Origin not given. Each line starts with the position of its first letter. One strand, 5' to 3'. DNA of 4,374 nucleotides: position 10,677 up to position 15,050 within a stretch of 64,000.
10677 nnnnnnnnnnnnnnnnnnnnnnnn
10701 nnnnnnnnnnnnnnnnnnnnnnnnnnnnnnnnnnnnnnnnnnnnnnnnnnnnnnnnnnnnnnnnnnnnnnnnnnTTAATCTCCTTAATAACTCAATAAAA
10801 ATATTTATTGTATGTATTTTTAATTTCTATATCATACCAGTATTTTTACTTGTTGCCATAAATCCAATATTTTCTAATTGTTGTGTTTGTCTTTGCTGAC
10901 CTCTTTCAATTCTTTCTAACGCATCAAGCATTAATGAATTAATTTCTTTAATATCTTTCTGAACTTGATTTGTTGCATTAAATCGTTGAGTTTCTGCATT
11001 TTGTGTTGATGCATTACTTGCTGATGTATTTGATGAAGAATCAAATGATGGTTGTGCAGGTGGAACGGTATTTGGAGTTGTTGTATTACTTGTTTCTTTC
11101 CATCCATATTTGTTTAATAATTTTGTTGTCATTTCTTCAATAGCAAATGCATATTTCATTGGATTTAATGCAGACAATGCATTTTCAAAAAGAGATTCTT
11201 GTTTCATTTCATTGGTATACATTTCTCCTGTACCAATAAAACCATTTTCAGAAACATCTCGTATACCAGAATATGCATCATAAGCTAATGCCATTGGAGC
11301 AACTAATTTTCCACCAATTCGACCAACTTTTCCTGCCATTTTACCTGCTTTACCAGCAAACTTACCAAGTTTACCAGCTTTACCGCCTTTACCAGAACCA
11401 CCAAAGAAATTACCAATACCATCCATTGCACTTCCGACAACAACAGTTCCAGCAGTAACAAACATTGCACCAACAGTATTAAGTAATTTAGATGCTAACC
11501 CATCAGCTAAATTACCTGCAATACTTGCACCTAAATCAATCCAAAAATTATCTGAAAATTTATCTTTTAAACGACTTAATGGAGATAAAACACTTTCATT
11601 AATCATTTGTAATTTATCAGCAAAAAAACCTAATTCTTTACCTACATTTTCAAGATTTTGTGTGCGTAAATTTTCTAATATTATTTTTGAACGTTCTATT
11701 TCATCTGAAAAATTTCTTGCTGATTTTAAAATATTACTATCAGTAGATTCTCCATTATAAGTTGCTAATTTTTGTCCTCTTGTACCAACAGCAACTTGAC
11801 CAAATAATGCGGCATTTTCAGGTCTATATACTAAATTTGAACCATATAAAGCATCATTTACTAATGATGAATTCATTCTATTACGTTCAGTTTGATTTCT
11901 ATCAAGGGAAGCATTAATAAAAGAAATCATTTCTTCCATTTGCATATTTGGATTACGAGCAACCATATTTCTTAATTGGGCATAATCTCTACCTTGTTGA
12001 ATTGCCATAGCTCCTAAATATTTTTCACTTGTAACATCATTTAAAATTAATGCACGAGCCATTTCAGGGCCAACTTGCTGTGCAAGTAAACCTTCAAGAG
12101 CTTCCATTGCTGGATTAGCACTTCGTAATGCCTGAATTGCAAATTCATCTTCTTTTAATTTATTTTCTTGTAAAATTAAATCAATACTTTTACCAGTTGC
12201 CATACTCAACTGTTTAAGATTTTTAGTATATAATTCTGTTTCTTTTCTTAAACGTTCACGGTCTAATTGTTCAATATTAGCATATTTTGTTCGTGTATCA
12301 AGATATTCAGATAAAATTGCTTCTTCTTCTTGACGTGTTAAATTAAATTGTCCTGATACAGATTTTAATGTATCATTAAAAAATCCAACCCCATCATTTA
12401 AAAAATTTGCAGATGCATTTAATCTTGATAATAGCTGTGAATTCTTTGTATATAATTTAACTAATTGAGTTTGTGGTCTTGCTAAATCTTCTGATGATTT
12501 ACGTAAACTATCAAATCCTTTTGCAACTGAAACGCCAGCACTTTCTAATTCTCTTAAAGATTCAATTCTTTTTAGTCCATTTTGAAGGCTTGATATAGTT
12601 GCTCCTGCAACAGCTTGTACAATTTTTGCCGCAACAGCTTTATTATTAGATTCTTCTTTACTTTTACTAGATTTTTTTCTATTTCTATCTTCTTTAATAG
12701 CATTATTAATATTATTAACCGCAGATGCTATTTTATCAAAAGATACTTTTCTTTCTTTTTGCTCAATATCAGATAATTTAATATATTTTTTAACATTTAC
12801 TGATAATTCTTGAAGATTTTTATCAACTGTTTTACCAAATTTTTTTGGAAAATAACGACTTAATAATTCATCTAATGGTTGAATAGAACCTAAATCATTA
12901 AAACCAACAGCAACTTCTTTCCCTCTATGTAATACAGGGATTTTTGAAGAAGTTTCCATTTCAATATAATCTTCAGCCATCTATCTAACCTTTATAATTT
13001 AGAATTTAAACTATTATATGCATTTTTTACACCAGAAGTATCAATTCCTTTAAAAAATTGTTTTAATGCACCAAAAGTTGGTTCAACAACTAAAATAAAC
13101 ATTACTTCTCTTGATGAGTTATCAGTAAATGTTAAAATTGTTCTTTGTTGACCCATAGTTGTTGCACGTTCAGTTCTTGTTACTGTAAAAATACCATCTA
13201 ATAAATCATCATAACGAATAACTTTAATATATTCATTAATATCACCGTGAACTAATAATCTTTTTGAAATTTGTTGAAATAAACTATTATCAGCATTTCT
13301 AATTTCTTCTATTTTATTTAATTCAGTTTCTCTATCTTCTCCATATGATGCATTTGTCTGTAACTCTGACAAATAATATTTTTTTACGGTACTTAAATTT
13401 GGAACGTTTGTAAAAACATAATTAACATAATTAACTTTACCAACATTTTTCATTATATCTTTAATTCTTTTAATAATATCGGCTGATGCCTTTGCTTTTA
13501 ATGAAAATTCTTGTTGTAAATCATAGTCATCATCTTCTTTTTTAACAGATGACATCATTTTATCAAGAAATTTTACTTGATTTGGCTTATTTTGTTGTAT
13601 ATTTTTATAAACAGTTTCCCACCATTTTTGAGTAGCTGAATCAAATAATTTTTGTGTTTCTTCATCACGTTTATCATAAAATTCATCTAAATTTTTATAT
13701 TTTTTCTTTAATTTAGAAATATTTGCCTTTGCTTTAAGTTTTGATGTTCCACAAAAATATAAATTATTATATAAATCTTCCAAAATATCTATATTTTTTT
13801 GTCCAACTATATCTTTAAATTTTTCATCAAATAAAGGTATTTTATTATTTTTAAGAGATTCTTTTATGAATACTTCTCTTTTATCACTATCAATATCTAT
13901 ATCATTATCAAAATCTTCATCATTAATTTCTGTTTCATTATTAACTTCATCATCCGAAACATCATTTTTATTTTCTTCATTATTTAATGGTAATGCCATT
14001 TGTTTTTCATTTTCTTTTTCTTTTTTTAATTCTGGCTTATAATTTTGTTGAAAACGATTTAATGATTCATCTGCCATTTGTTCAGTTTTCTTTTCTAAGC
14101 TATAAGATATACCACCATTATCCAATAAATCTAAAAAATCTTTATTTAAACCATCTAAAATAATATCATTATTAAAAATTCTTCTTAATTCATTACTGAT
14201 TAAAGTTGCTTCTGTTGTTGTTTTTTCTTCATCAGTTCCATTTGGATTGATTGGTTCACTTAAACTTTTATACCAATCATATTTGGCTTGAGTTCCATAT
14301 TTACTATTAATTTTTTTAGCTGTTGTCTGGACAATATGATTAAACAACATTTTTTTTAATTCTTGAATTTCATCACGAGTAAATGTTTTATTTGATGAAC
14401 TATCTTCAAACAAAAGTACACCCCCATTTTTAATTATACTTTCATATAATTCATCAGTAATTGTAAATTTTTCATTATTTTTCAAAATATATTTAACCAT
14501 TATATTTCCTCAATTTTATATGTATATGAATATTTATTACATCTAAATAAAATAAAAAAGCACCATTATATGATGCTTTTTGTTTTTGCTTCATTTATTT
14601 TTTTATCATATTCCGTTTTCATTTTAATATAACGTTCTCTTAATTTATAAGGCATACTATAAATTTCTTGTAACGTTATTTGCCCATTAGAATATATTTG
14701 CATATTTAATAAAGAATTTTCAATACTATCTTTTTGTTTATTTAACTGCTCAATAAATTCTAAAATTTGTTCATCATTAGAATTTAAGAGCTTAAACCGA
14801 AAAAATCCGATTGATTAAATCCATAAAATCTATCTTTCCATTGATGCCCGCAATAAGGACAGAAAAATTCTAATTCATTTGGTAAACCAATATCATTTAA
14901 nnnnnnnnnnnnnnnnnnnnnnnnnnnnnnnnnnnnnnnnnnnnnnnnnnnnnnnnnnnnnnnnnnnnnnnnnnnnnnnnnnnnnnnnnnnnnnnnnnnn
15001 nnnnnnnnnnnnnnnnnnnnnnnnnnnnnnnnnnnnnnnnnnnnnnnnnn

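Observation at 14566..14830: Candidate -1 programmed frameshift (slippery UUUUUUC) or homopolymer indel at the 3' end of the Zn-ribbon gene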

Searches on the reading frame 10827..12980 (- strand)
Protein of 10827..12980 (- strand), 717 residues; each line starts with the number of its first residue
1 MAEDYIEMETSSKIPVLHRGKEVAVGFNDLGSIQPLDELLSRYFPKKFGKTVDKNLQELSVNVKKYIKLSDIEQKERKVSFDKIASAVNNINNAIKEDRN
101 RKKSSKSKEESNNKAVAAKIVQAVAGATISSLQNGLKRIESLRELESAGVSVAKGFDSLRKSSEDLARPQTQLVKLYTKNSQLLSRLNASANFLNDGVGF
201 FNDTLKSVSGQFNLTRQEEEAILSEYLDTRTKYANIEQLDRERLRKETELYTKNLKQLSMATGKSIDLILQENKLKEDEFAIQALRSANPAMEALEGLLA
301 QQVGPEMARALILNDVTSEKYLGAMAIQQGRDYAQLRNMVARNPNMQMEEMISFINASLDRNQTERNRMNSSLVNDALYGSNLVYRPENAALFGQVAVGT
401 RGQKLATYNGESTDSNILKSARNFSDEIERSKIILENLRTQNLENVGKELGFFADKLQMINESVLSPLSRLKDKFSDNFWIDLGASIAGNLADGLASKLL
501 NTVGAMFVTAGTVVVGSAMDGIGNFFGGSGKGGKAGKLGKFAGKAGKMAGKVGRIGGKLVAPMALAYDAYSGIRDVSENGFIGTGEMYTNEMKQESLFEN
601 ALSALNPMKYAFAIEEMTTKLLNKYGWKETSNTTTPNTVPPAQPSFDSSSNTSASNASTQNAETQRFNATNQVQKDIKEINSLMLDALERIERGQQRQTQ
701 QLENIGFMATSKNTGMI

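Call 3: search_protein_families(library=pfam, proteins=[window:10827-12980:-], max_evalue=0.1)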
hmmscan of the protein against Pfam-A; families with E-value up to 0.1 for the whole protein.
window:10827-12980:- (717 aa): 4 families
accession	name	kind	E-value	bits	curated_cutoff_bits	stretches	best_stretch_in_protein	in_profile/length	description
PF10312.14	Cactin_mid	-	0.011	15.9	23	1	52-141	74-161/194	Conserved mid region of cactin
PF00070.33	Pyr_redox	-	0.022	15.7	22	1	22-79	13-74/82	Pyridine nucleotide-disulphide oxidoreductase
PF18433.6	DUF5610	-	0.071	14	26.4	0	86-157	10-83/117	Domain of unknown function (DUF5610)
PF04205.19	FMN_bind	-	0.083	14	22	0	83-131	35-65/77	FMN-binding domain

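Call 4: search_protein_families(library=phrogs, proteins=[window:10827-12980:-], max_evalue=0.1)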
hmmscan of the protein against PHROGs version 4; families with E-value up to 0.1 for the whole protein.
window:10827-12980:- (717 aa): 1 family
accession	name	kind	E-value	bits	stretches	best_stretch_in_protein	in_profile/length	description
phrog_33394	-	unknown function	0.068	14.4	0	50-78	33-60/79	-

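Call 122: search_protein_families(library=phrogs, proteins=[window:10827-12980:-], max_evalue=0.01)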
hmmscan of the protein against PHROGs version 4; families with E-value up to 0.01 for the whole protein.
window:10827-12980:- (717 aa): 0 families

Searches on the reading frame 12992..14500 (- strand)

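Call 3: search_protein_families(library=pfam, proteins=[window:12992-14500:-], max_evalue=0.1)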
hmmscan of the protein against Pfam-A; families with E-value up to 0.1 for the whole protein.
window:12992-14500:- (502 aa): 2 families
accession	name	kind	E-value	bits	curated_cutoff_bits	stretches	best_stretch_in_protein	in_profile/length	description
PF24915.1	Spectrin_SESTD1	-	0.074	13.9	27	0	256-319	35-98/110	SESTD1-like, spectrin repeat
PF06073.17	DUF934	-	0.088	13.1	25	0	238-286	57-107/107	Bacterial protein of unknown function (DUF934)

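Call 4: search_protein_families(library=phrogs, proteins=[window:12992-14500:-], max_evalue=0.1)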
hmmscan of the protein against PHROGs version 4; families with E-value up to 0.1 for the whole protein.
window:12992-14500:- (502 aa): 0 families

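Call 122: search_protein_families(library=phrogs, proteins=[window:12992-14500:-], max_evalue=0.01)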
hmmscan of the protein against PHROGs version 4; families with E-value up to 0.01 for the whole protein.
window:12992-14500:- (502 aa): 0 families

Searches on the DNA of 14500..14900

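Call 124: search_rna_families(source=window, start=14500, end=14900, threshold=evalue, max_evalue=1)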
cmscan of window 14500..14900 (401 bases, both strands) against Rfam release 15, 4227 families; matches with E-value up to 1: 1.
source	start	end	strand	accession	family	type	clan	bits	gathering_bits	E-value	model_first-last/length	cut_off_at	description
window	14552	14609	-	RF02427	SpF10_sRNA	Gene; sRNA;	-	20.5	60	0.19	1-57/57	no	Streptococcus sRNA SpF10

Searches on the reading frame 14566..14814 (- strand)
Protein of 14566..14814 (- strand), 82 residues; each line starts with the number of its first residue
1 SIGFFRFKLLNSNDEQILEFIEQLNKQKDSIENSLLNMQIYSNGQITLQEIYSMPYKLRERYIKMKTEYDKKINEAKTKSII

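Call 3: search_protein_families(library=pfam, proteins=[window:14566-14814:-], max_evalue=0.1)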
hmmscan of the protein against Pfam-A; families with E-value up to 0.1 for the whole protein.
window:14566-14814:- (82 aa): 1 family
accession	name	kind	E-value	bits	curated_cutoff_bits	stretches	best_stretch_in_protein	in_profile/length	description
PF21020.4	Spectrin_4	-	0.055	14.1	24.2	1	19-70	48-100/100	Spectrin-like repeat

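Call 4: search_protein_families(library=phrogs, proteins=[window:14566-14814:-], max_evalue=0.1)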
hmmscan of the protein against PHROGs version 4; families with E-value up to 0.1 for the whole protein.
window:14566-14814:- (82 aa): 3 families
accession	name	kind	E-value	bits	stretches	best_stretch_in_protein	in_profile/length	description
phrog_10922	-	unknown function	0.00011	22.3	1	19-79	101-163/375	-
phrog_3289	-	unknown function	0.015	14.8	1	15-56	361-402/526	-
phrog_16566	-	unknown function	0.038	15.1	1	50-72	14-37/42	-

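Call 51: search_solved_structures(query=A3, max_evalue=5)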
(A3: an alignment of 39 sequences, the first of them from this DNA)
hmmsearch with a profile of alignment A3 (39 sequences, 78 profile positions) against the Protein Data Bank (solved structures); distinct sequences matched with E-value up to 5: 11.
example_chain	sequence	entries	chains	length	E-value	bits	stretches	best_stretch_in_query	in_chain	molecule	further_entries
7a48_B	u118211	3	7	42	0.22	14.8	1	15-39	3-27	APH colied-coil | APH coiled-coil | Coiled-coil APH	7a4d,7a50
1dci_A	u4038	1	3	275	0.43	13.9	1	43-74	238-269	DIENOYL-COA ISOMERASE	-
6kos_A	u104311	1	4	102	0.48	13.7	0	12-40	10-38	SUWA (Super WA20)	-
3mse_B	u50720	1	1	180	0.51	13.6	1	9-73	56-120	Calcium-dependent protein kinase, putative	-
8b1r_P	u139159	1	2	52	0.64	13.3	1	13-35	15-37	Probable RecBCD inhibitor gp5.9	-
9gmb_I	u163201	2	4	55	0.73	13.2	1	13-35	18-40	Probable RecBCD inhibitor gp5.9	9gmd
3gpv_A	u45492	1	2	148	0.97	12.7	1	3-34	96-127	Transcriptional regulator, MerR family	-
5mj3_C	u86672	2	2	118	1.5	12.2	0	11-36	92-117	ALPHABODY MA12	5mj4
8uao_A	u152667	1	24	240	1.9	11.8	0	7-33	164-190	DpHF18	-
8a3k_UNK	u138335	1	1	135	2.3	11.6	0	10-34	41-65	sc-apCC-4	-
6fl0_A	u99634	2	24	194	3.6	10.9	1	13-40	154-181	membrane attack complex assembly inhibitor BGA71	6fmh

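Call 52: search_protein_families(library=pfam, alignment_id=A3, max_evalue=0.05)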
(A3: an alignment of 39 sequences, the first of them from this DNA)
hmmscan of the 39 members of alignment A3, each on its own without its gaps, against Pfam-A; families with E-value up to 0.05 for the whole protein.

A. member 1, seq(79 aa): 1 family
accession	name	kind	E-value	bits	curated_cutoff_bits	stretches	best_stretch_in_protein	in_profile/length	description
PF21020.4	Spectrin_4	-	0.05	14.3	24.2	0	16-67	48-100/100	Spectrin-like repeat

B. families by the number of members that match (of 39 scanned): 8 families
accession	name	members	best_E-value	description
PF21020.4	Spectrin_4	2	0.02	Spectrin-like repeat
PF04740.18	LXG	1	0.011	LXG domain of WXG superfamily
PF16730.10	DnaGprimase_HBD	1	0.013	DnaG-primase C-terminal, helicase-binding domain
PF12550.13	GCR1_C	1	0.014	Transcriptional activator of glycolytic enzymes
PF01055.32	Glyco_hydro_31_2nd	1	0.02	Glycosyl hydrolases family 31 TIM-barrel domain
PF12207.13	DUF3600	1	0.033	Domain of unknown function (DUF3600)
PF25307.1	SEA_Gpr126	1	0.033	SEA domain of adhesion GPCR Gpr126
PF10437.14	Lip_prot_lig_C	1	0.036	Bacterial lipoate protein ligase C-terminus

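Call 53: search_protein_families(library=phrogs, alignment_id=A3, max_evalue=0.001)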
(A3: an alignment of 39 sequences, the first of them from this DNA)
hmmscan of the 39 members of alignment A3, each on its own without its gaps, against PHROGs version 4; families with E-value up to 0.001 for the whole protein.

A. member 1, seq(79 aa): 1 family
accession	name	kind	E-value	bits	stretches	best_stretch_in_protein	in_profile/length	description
phrog_10922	-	unknown function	9.9e-05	22.5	1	16-76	101-163/375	-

B. families by the number of members that match (of 39 scanned): 2 families
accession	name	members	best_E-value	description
phrog_18291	-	6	5.4e-38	-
phrog_10922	-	2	9.9e-05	-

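Call 67: find_homologous_proteins(query=A3, max_evalue=0.001)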
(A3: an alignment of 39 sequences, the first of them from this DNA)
Query A3 (39 sequences) (79 aa, profile of the alignment): 101 proteins with E <= 0.001 among 231 candidates.
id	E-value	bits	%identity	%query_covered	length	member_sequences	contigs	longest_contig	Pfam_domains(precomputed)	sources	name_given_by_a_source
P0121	4.0e-19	86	24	85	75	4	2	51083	-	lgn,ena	-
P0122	2.6e-18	84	24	94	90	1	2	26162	-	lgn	-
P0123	2.6e-18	84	-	-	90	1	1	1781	-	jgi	jgi:uncharacterized coiled-coil DUF342 family protein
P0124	5.1e-18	83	-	-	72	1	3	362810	-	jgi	jgi:hypothetical protein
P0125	5.7e-18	82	-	-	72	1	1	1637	-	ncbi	-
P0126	9.1e-18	82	-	-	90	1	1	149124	-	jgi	jgi:hypothetical protein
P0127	2.0e-17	81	-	-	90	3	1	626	-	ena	-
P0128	2.8e-17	80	22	84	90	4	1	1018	-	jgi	-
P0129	3.1e-17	80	-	-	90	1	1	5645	-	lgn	-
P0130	1.3e-16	78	-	-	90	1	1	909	-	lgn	-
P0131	1.5e-16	78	19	84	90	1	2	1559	-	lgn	-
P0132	1.8e-16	78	41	22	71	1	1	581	-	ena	-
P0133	1.9e-16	78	19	84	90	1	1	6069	-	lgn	-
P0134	2.4e-16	77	19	65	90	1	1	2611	-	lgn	-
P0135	3.0e-16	77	-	-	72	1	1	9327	-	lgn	-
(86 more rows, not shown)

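Call 83: predict_structure(alignment_id=A6)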
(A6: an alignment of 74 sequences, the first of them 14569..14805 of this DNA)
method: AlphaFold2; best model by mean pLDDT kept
length: 79 residues; sequences in the alignment: 74
mean_pLDDT: 89.4   pTM: 0.68
mean pLDDT of the five models: 89.4, 89.1, 87.7, 87.7, 84.8
residues with pLDDT >= 90: 53; 70-90: 23; 50-70: 3; < 50: 0
segments of 3 or more residues with pLDDT < 50: none
pLDDT, mean of each block of 10 residues (from residue 1): 80 91 95 91 90 95 94 79
secondary structure, 60 per line:
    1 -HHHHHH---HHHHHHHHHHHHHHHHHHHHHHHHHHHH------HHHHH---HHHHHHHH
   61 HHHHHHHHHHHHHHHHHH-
elements in order: H2-7 H11-38 H45-49 H53-78

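Call 85: fold_search(model_id=the predicted structure, library=pdb)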
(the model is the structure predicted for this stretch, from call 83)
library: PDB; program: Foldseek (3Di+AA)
matches with E <= 10: 41; with E <= 0.001: 0
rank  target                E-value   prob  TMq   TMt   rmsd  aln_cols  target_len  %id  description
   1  5c0w_L                2.5e+00  0.11  0.37  0.27  14.9        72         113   19  Structure of a 12-subunit nuclear exosome complex bound to single-stranded RNA substrates (released 2015-07-29)
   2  1wy5_A                2.9e+00  0.23  0.47  0.15   6.4        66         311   12  Crystal structure of isoluecyl-tRNA lysidine synthetase (released 2005-05-03)
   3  2e89_D                3.1e+00  0.11  0.34  0.12   7.3        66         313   17  Crystal structure of Aquifex aeolicus TilS in a complex with ATP, Magnesium ion, and L-lysine (released 2007-11-13)
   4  9ba6_A                4.8e+00  0.07  0.29  0.11  12.6        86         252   16  High-resolution crystal structure of Vibrio cholerae NFeoB in the apo form (released 2024-10-30)
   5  3k6c_G                5.1e+00  0.09  0.43  0.38  13.5        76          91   12  Crystal structure of protein ne0167 from nitrosomonas europaea (released 2009-10-27)
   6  3anw_B                5.5e+00  0.13  0.52  0.29   6.0        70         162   17  A protein complex essential initiation of DNA replication (released 2011-07-27)
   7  5of9_B                5.9e+00  0.07  0.36  0.07  13.9        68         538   22  Crystal structure of human MORC2 (residues 1-603) (released 2018-02-14)
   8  8qfd_h                5.9e+00  0.06  0.27  0.18  16.1        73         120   15  UFL1 E3 ligase bound 60S ribosome (released 2024-02-21)
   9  8qbt_2                5.9e+00  0.05  0.31  0.32  11.6        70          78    8  E. coli ApdP-stalled ribosomal complex (released 2024-03-20)
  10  2kmu_MODEL_1_A        6.3e+00  0.08  0.30  0.41   7.5        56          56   12  RecQL4 Amino-terminal Domain (released 2010-07-07)
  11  7oyc_h1               6.3e+00  0.05  0.27  0.18  16.1        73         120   15  Cryo-EM structure of the Xenopus egg 80S ribosome (released 2022-07-20)
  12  9dtr_A                6.8e+00  0.07  0.41  0.03  10.1        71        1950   15  Structure of the yeast post-catalytic P complex spliceosome at 2.3 Angstrom resolution (released 2024-12-25)
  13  6id0_A                6.8e+00  0.07  0.40  0.02  10.0        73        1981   15  Cryo-EM structure of a human intron lariat spliceosome prior to Prp43 loaded (ILS1 complex) at 2.9 angstrom resolution (released 2019-03-13)
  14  9ba6_B                6.8e+00  0.06  0.30  0.11  12.4        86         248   16  High-resolution crystal structure of Vibrio cholerae NFeoB in the apo form (released 2024-10-30)
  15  3k6c_D                7.3e+00  0.08  0.44  0.39  13.6        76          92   12  Crystal structure of protein ne0167 from nitrosomonas europaea (released 2009-10-27)
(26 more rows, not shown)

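Call 87: fold_search(model_id=the predicted structure, library=viral)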
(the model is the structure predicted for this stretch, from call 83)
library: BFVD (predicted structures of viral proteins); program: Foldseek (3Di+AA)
matches with E <= 10: 131; with E <= 0.001: 0
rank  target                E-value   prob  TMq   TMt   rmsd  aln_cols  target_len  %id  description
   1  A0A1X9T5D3            9.4e-01  0.41  0.44  0.07   5.0        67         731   15  Uncharacterized protein [Ranid herpesvirus 3]
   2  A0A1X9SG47            1.3e+00  0.20  0.36  0.38   8.6        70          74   14  Uncharacterized protein [Bacillus phage Flapjack]
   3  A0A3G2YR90            1.3e+00  0.15  0.30  0.33   8.9        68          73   18  Uncharacterized protein [Lentibacter phage vB_LenP_ICBM2]
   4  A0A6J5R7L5            1.6e+00  0.28  0.44  0.50  12.2        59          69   19  Uncharacterized protein (Fragment) [uncultured Caudovirales phage]
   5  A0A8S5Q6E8            1.7e+00  0.41  0.43  0.57   8.3        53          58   19  Uncharacterized protein [Myoviridae sp. ctTRu92]
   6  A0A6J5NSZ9            1.7e+00  0.11  0.24  0.25  10.5        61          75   18  Uncharacterized protein [uncultured Caudovirales phage]
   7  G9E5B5                1.8e+00  0.08  0.25  0.11   7.8        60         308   12  (no name in the UniProt tables at hand)
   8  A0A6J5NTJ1            1.9e+00  0.16  0.36  0.14   9.4        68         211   15  Uncharacterized protein [uncultured Caudovirales phage]
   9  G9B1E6                1.9e+00  0.15  0.35  0.33  11.2        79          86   18  Gp45 [Bacillus phage W.Ph.]
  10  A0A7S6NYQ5            1.9e+00  0.08  0.24  0.11   7.5        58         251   10  (no name in the UniProt tables at hand)
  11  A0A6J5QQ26            2.1e+00  0.18  0.41  0.06   6.6        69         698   12  Peptidase M23 [uncultured Caudovirales phage]
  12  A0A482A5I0            2.1e+00  0.16  0.37  0.11   5.1        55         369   14  Non-structural protein NS2 [Fomede virus]
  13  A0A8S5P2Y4            2.1e+00  0.14  0.40  0.39   7.4        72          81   21  Uncharacterized protein [Siphoviridae sp. ctXZQ9]
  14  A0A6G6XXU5            2.1e+00  0.12  0.34  0.21  15.7        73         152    8  Uncharacterized protein [Ochrobactrum phage vB_OspP_OH]
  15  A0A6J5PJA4            2.4e+00  0.38  0.49  0.43   3.7        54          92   13  Uncharacterized protein [uncultured Caudovirales phage]
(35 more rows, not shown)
